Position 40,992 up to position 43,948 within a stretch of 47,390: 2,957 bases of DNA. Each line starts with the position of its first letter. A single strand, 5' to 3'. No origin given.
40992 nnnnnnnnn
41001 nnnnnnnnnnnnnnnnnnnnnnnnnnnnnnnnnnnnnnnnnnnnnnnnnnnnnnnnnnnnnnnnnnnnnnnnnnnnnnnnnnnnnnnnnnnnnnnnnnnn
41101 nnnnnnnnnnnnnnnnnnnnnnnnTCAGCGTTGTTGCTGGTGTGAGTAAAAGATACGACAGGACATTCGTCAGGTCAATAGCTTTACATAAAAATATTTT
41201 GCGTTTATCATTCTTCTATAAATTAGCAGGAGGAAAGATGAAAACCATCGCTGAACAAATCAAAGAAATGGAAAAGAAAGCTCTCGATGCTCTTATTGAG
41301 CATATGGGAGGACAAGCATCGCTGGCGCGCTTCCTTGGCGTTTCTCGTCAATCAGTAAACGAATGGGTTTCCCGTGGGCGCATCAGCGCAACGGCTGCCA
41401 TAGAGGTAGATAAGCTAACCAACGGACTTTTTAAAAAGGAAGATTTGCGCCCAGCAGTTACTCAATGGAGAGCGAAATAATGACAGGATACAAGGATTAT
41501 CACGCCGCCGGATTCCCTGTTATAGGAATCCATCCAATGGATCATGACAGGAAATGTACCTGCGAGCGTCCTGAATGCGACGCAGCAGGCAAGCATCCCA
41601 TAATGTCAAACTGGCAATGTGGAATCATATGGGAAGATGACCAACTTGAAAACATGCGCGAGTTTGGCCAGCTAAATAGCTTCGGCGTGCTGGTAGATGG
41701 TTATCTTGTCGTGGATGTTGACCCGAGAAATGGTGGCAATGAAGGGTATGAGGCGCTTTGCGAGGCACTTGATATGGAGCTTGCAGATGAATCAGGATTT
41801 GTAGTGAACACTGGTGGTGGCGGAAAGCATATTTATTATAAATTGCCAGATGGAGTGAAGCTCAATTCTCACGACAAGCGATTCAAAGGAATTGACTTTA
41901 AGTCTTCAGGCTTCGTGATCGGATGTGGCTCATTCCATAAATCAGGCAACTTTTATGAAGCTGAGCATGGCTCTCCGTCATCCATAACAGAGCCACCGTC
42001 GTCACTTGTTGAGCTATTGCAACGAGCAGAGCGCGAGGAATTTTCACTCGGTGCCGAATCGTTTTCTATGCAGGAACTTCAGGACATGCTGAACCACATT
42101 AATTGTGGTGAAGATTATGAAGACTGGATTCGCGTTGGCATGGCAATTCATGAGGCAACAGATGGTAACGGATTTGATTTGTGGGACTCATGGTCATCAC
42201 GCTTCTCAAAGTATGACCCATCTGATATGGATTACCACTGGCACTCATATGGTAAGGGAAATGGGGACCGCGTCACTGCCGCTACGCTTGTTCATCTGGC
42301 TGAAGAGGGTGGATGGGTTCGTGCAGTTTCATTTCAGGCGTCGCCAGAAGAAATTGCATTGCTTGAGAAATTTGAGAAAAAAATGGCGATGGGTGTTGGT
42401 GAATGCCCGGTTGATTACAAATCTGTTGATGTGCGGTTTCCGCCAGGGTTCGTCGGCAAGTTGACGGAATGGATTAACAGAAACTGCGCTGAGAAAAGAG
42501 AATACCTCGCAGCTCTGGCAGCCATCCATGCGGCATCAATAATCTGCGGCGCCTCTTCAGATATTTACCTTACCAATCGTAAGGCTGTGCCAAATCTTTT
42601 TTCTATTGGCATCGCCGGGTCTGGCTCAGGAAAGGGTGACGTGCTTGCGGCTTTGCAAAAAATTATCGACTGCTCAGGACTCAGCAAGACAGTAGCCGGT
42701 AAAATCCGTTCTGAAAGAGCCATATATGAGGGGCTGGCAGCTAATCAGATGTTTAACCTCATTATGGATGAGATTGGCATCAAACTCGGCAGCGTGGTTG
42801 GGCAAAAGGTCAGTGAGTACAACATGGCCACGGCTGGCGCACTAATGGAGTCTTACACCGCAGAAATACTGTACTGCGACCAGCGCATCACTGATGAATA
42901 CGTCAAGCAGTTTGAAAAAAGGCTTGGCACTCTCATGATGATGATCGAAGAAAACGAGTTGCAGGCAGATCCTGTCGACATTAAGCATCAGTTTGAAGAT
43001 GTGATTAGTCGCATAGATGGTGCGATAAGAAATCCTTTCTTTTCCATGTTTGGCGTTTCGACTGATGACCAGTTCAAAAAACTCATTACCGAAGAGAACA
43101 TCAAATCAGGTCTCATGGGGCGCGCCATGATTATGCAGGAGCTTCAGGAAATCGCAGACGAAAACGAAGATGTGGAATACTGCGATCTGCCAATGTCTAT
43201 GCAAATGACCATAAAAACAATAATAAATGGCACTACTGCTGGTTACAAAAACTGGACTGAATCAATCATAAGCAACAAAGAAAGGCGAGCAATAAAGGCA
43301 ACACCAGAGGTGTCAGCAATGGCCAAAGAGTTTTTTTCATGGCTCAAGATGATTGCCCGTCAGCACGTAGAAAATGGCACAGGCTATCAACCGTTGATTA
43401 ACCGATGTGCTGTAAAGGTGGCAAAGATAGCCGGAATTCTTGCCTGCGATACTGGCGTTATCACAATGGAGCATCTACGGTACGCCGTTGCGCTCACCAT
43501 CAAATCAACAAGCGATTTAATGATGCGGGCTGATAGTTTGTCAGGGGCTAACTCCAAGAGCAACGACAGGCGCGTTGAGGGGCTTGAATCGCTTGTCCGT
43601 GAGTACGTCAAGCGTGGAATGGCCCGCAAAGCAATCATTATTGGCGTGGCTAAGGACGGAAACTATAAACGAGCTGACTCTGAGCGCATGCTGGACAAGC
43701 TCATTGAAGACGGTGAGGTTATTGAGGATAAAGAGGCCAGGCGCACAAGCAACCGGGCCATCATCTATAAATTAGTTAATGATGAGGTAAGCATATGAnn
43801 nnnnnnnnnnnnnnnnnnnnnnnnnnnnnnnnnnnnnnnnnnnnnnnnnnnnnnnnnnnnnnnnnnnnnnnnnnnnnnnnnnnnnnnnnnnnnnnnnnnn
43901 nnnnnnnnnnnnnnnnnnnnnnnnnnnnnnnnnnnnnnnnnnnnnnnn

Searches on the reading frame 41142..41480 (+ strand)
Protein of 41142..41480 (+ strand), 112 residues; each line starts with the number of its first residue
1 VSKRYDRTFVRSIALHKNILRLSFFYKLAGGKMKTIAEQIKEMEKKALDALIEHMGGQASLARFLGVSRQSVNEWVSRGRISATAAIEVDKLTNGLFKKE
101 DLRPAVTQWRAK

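Call 11: search_protein_families(library=pfam, proteins=[window:41142-41480:+], max_evalue=0.01)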
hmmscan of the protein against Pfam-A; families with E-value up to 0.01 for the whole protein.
window:41142-41480:+ (112 aa): 9 families
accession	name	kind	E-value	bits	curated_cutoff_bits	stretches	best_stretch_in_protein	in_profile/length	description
PF15943.11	YdaS_toxin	-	3.7e-17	62.3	30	1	48-107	1-61/65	Bacterial toxin YdaS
PF14549.12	P22_Cro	-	5.1e-09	36.2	30.2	1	50-100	4-52/60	DNA-binding transcriptional regulator Cro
PF12728.13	HTH_17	-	0.00014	22.4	27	1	61-91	7-31/51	Helix-turn-helix domain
PF07022.19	Phage_CI_repr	-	0.00062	20.5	22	1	59-93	16-50/65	Bacteriophage CI repressor helix-turn-helix domain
PF13551.12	HTH_29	-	0.0015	19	28.1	1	46-78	3-35/64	Winged helix-turn helix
PF13518.12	HTH_28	-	0.0041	17.6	25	1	46-78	4-35/52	Helix-turn-helix domain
PF02954.25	HTH_8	-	0.0053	16.9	22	0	40-71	2-34/42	Bacterial regulatory protein, Fis family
PF07037.17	YfeC-like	-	0.0071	17.1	22.9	0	59-78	4-23/122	Transcription regulator YfeC-like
PF01381.28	HTH_3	-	0.0097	16.4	23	0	58-89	12-44/55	Helix-turn-helix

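Call 79: search_protein_families(library=phrogs, proteins=[window:41142-41480:+], max_evalue=0.001)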
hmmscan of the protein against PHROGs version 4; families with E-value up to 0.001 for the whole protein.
window:41142-41480:+ (112 aa): 4 families
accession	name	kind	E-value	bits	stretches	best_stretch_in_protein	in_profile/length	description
phrog_35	-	transcription regulation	1.7e-16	61.8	1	31-105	61-136/181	transcriptional repressor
phrog_2856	-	transcription regulation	3.7e-09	37.4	1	40-91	44-95/165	transcriptional regulator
phrog_409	-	transcription regulation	2.4e-08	35.6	1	49-98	18-66/127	transcriptional regulator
phrog_8008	-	DNA, RNA and nucleotide metabolism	1.1e-07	32.5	1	49-92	8-48/66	DNA binding protein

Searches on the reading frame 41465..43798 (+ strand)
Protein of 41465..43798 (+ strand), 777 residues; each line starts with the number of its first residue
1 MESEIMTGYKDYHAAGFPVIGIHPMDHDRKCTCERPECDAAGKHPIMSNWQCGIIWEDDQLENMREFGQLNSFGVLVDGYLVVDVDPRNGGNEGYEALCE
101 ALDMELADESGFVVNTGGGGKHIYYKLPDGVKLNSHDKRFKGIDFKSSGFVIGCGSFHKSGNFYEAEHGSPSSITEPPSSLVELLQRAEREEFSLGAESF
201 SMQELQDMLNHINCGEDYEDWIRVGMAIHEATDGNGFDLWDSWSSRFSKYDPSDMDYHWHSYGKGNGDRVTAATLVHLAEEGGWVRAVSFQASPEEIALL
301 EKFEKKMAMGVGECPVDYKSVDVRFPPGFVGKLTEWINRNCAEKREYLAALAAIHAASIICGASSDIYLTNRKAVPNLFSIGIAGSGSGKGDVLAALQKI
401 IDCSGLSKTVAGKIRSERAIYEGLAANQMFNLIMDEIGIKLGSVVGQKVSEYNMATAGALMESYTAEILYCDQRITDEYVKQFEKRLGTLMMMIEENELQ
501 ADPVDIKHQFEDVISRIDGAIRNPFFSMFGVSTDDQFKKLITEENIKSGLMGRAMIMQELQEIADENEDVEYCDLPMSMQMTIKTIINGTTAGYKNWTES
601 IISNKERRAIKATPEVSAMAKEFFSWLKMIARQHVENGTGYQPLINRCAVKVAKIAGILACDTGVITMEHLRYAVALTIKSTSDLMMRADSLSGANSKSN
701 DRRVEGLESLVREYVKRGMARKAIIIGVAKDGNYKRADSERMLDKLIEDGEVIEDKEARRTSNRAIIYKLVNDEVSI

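Call 11: search_protein_families(library=pfam, proteins=[window:41465-43798:+], max_evalue=0.01)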
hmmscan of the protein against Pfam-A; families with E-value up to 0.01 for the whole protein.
window:41465-43798:+ (777 aa): 3 families
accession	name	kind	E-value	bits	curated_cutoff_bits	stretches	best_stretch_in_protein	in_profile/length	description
PF08707.16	PriCT_2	-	9e-19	68.1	22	1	206-279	2-77/77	Primase C terminal 2 (PriCT-2)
PF09250.16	Prim-Pol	-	2.6e-15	57.7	22.8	1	11-178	3-156/158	Bifunctional DNA primase/polymerase, N-terminal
PF13148.11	DUF3987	-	3.5e-12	46.6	27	2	348-399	6-58/364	Protein of unknown function (DUF3987)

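Call 16: find_related_loci(query=window:41465-43798:+, collection=viral_contigs, flank=4000)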
Query window:41465-43798:+ (777 aa) in viral_contigs; peptide patterns used: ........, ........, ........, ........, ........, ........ (x = any residue, [..] = any of these).
23 stretches matched a pattern; 16 encode a relative of the query (tblastn E <= 1e-3); 16 distinct loci.
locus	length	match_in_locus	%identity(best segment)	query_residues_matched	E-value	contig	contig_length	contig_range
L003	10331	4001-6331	99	1-777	0e+0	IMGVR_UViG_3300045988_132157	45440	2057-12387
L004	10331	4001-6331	99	1-777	0e+0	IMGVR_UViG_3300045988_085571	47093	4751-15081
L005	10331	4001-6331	99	1-777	0e+0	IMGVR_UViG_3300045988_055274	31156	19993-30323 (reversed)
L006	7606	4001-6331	98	1-777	0e+0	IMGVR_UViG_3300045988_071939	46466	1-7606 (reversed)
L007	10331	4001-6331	99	1-777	0e+0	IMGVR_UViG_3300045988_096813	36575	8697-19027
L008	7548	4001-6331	97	1-777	0e+0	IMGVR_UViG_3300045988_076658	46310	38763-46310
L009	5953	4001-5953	99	1-651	0e+0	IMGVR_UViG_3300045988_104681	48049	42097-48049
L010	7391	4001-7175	95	1-777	0e+0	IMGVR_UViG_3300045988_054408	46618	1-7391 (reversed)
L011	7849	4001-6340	76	2-777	0e+0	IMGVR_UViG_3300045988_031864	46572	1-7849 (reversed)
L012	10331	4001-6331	76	5-777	0e+0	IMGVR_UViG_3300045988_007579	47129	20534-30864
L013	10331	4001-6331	76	5-777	0e+0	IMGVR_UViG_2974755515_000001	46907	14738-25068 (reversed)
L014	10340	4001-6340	76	2-777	0e+0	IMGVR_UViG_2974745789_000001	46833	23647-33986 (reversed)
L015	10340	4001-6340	76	2-777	0e+0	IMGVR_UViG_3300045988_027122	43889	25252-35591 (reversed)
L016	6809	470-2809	76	2-777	0e+0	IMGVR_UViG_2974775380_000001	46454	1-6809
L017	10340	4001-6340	76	2-777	0e+0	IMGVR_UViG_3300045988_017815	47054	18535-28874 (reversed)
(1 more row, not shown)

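Call 32: search_solved_structures(query=window:41465-43798:+, max_evalue=1)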
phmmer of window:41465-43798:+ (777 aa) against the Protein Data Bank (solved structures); distinct sequences matched with E-value up to 1: 1.
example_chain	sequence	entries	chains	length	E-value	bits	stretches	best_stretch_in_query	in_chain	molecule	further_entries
5ey5_A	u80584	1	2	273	0.38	12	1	455-571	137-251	LBCATS-a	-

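Call 79: search_protein_families(library=phrogs, proteins=[window:41465-43798:+], max_evalue=0.001)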
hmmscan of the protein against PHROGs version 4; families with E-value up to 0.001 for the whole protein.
window:41465-43798:+ (777 aa): 9 families
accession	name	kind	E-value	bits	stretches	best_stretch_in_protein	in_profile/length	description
phrog_3022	-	DNA, RNA and nucleotide metabolism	5.3e-156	522.2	1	8-768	4-784/788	DNA primase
phrog_1156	-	DNA, RNA and nucleotide metabolism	2.6e-25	90.1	1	10-283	18-309/855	DNA primase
phrog_10514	-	DNA, RNA and nucleotide metabolism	5.4e-18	65.6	1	324-760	338-739/750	DNA primase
phrog_25777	-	DNA, RNA and nucleotide metabolism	4.4e-16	59.1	1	308-688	404-815/907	DNA primase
phrog_33132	-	DNA, RNA and nucleotide metabolism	3.8e-15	56.5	1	318-687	16-365/495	DNA primase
phrog_2597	-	DNA, RNA and nucleotide metabolism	4e-15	56.4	1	204-295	6-96/747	DNA primase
phrog_29234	-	unknown function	4.6e-12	45.8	1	205-289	243-326/887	-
phrog_15962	-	DNA, RNA and nucleotide metabolism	5.2e-10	39.2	1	211-286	254-333/835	DNA primase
phrog_906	-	DNA, RNA and nucleotide metabolism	0.00084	19.2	0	73-211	114-271/872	DNA polymerase/primase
